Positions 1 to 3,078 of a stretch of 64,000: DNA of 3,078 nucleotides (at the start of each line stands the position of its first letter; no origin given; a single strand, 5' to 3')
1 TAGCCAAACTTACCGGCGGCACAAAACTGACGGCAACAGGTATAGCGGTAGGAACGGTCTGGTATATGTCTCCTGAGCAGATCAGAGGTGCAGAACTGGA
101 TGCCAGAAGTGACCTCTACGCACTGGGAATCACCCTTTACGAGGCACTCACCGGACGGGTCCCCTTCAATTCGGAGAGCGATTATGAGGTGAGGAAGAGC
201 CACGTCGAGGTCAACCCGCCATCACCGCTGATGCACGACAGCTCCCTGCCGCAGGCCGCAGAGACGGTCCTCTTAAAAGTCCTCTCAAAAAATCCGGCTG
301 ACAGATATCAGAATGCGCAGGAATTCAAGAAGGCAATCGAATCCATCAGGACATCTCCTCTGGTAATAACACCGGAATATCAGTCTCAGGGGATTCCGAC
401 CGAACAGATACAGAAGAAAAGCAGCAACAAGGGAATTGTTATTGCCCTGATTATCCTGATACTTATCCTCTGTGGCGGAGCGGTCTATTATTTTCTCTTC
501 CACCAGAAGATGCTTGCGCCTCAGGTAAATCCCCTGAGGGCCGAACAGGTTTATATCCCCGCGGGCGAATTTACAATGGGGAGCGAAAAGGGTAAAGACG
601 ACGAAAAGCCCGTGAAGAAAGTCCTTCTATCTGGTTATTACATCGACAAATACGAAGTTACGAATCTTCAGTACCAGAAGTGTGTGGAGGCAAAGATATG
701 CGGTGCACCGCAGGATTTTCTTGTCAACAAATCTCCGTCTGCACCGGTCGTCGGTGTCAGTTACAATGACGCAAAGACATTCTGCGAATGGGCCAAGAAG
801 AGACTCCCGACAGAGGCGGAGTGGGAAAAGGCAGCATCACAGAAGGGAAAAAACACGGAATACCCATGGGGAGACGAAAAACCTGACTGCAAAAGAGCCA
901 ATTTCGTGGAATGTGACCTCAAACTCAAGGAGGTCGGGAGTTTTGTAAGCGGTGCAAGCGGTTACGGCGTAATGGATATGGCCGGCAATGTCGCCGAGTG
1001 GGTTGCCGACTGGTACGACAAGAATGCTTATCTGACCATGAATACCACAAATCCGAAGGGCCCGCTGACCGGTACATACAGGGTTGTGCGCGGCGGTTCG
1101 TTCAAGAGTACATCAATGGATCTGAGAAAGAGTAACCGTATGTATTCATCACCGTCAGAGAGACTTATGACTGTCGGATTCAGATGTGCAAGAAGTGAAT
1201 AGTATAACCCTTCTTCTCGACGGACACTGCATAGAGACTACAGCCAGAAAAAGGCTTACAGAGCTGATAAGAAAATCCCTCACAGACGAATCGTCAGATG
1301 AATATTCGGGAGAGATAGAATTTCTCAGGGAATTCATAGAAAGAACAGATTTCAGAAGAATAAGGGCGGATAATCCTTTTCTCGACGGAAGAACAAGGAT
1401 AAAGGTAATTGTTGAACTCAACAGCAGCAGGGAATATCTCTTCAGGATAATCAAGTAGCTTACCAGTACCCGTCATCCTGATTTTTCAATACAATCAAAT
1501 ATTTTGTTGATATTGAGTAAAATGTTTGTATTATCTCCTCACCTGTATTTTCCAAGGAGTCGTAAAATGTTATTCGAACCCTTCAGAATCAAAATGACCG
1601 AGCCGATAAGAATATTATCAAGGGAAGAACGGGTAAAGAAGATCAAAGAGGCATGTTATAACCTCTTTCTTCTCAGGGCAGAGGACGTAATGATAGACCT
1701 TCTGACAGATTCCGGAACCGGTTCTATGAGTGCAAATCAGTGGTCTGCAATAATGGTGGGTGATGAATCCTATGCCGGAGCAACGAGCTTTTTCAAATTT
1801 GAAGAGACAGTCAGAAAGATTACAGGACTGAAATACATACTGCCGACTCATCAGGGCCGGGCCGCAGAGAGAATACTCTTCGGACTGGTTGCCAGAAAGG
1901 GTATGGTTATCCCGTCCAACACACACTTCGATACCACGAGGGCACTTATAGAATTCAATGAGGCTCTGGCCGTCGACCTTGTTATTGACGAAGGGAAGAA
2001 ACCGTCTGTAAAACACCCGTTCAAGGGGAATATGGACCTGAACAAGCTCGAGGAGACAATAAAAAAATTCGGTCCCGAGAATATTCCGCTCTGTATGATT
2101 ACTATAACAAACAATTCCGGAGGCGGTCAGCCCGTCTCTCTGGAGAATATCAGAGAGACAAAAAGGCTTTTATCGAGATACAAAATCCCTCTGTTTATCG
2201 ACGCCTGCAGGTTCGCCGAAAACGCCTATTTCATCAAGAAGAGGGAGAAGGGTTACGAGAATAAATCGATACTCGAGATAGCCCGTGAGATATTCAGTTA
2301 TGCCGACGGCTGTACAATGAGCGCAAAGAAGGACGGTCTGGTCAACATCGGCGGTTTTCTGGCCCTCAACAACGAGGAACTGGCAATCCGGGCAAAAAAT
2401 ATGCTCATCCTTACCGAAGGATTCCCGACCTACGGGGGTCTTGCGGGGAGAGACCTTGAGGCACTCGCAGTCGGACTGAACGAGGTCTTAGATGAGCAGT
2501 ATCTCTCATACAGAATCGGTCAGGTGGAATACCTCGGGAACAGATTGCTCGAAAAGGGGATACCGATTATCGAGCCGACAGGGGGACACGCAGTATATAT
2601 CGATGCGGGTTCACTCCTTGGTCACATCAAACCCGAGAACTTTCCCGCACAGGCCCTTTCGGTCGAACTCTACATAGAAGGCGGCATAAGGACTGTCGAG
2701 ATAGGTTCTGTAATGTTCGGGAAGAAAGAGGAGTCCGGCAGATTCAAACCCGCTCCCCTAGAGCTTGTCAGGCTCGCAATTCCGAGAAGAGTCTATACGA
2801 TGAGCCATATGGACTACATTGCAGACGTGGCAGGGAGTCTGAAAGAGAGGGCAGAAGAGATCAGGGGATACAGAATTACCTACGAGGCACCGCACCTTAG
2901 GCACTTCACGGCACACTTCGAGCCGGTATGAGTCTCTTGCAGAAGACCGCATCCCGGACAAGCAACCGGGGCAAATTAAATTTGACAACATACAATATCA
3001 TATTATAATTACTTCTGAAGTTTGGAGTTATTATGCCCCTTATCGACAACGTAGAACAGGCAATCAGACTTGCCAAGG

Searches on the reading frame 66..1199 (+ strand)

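Call 54: search_protein_families(library=pfam, proteins=[window:66-1199:+], max_evalue=0.01)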
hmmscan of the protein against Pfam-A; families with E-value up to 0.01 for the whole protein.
window:66-1199:+ (378 aa): 4 families
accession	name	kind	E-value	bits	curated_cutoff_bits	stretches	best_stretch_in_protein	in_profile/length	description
PF03781.23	FGE-sulfatase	-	2.1e-55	188.6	23.3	1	159-376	3-255/255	Sulfatase-modifying factor enzyme 1-like domain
PF00069.31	Pkinase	-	1.2e-08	35.1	31.7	1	1-85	164-256/263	Protein kinase domain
PF07714.23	PK_Tyr_Ser-Thr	-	4.4e-05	23.4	23.1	1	1-82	171-250/258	Protein tyrosine and serine/threonine kinase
PF14283.11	CD1107-like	-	0.0018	18.6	26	1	104-147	110-154/158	Mobile element protein CD1107-like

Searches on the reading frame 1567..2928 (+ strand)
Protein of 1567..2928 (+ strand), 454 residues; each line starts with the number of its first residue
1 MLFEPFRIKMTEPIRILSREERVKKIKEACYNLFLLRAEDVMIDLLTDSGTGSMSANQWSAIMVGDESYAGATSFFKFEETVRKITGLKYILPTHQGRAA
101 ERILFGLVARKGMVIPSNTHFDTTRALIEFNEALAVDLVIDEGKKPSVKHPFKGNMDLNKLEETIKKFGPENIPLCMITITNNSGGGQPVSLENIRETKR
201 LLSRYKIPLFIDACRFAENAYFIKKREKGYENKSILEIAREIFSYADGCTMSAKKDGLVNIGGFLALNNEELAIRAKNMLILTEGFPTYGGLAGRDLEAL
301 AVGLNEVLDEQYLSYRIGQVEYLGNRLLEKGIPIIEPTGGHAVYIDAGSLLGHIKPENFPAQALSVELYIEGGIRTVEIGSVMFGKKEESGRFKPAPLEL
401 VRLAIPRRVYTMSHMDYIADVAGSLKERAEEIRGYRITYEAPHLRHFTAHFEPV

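Call 3: search_protein_families(library=pfam, proteins=[window:1567-2928:+], max_evalue=0.01)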
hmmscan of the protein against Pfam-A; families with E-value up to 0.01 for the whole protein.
window:1567-2928:+ (454 aa): 1 family
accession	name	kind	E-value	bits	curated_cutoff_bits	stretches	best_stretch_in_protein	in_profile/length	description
PF01212.27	Beta_elim_lyase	-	4.5e-80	269.5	27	1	44-420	1-287/288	Beta-eliminating lyase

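Call 4: search_protein_families(library=ncbifam, proteins=[window:1567-2928:+], max_evalue=0.01)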
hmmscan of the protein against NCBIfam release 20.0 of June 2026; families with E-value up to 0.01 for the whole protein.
window:1567-2928:+ (454 aa): 4 families
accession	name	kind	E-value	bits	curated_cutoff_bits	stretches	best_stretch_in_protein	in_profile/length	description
NF009709.0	PRK13238.1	subfamily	1.3e-209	696.7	285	1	3-454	8-461/463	tryptophanase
NF053783.1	TphnTnaApg1401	equivalog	4.4e-184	612.7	750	1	4-453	7-456/457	tryptophanase TnaA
TIGR02618.1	tyr_phenol_ly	equivalog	2.4e-173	577.2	720.7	1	4-452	2-450/450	tyrosine phenol-lyase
TIGR02617.1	tnaA_trp_ase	equivalog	1.8e-163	544.9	825.8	1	2-453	3-466/467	tryptophanase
